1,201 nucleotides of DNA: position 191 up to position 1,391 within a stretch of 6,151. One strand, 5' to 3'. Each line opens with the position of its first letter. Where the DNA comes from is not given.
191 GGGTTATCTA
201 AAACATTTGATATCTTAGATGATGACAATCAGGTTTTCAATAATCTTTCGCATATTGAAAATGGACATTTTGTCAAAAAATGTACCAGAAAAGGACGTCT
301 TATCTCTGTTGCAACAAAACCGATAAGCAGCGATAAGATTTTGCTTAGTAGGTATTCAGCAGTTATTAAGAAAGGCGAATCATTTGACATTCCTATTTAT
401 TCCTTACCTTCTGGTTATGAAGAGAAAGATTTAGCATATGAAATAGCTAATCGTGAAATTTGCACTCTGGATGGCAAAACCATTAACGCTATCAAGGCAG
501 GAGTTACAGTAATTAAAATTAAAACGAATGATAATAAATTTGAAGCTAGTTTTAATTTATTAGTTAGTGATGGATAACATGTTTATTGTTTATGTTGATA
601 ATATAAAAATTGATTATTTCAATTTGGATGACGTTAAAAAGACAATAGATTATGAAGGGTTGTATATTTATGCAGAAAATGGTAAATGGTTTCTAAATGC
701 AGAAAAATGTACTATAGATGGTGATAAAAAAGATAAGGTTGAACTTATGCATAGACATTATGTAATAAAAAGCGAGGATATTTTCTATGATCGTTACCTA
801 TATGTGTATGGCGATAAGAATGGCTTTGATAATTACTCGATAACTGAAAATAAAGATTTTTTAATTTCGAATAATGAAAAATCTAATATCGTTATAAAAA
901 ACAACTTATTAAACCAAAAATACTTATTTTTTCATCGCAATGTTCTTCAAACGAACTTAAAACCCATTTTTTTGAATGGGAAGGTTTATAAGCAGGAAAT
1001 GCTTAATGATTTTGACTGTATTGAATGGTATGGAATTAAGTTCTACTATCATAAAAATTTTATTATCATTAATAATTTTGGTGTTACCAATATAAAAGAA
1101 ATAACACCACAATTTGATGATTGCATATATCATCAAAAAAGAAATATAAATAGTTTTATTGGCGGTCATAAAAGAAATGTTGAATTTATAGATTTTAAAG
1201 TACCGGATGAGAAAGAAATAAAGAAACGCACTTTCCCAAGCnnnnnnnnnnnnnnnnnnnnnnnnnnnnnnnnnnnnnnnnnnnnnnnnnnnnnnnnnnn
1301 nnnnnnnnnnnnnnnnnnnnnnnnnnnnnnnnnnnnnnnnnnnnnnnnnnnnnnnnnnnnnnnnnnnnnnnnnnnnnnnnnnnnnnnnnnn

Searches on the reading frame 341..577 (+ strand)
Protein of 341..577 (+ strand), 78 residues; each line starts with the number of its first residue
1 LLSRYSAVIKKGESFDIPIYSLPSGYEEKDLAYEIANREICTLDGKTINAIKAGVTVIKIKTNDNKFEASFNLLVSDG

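Call 3: search_protein_families(library=pfam, proteins=[window:341-577:+], max_evalue=1)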
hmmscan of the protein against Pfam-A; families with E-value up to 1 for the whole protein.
window:341-577:+ (78 aa): 2 families
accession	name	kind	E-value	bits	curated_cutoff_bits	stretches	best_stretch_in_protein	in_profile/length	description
PF21461.3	HL_N-beta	-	1.4e-05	25.2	27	1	28-71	11-53/57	Hyaluronate lyase, N-terminal beta-sheet domain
PF15650.12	Tox-REase-9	-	0.14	12.8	27.3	1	15-59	25-67/88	Restriction endonuclease fold toxin 9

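Call 4: search_protein_families(library=ncbifam, proteins=[window:341-577:+], max_evalue=1)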
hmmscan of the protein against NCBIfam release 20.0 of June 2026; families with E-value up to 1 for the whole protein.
window:341-577:+ (78 aa): 0 families

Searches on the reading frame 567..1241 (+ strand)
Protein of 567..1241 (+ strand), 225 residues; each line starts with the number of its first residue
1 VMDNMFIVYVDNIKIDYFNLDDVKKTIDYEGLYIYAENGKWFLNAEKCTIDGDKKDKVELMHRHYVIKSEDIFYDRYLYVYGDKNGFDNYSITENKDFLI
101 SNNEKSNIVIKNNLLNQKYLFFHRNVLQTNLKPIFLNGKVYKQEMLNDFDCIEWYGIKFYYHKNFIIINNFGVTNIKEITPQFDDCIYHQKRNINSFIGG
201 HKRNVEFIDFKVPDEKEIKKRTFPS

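Call 76: search_solved_structures(query=A5, max_evalue=10, show_alignments=2)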
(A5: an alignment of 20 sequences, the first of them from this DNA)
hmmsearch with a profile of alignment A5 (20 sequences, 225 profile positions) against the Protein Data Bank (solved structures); distinct sequences matched with E-value up to 10: 1.
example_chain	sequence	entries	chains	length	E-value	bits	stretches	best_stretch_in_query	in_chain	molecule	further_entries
4wwm_A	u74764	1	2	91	0.079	15.6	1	113-149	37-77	Uncharacterized protein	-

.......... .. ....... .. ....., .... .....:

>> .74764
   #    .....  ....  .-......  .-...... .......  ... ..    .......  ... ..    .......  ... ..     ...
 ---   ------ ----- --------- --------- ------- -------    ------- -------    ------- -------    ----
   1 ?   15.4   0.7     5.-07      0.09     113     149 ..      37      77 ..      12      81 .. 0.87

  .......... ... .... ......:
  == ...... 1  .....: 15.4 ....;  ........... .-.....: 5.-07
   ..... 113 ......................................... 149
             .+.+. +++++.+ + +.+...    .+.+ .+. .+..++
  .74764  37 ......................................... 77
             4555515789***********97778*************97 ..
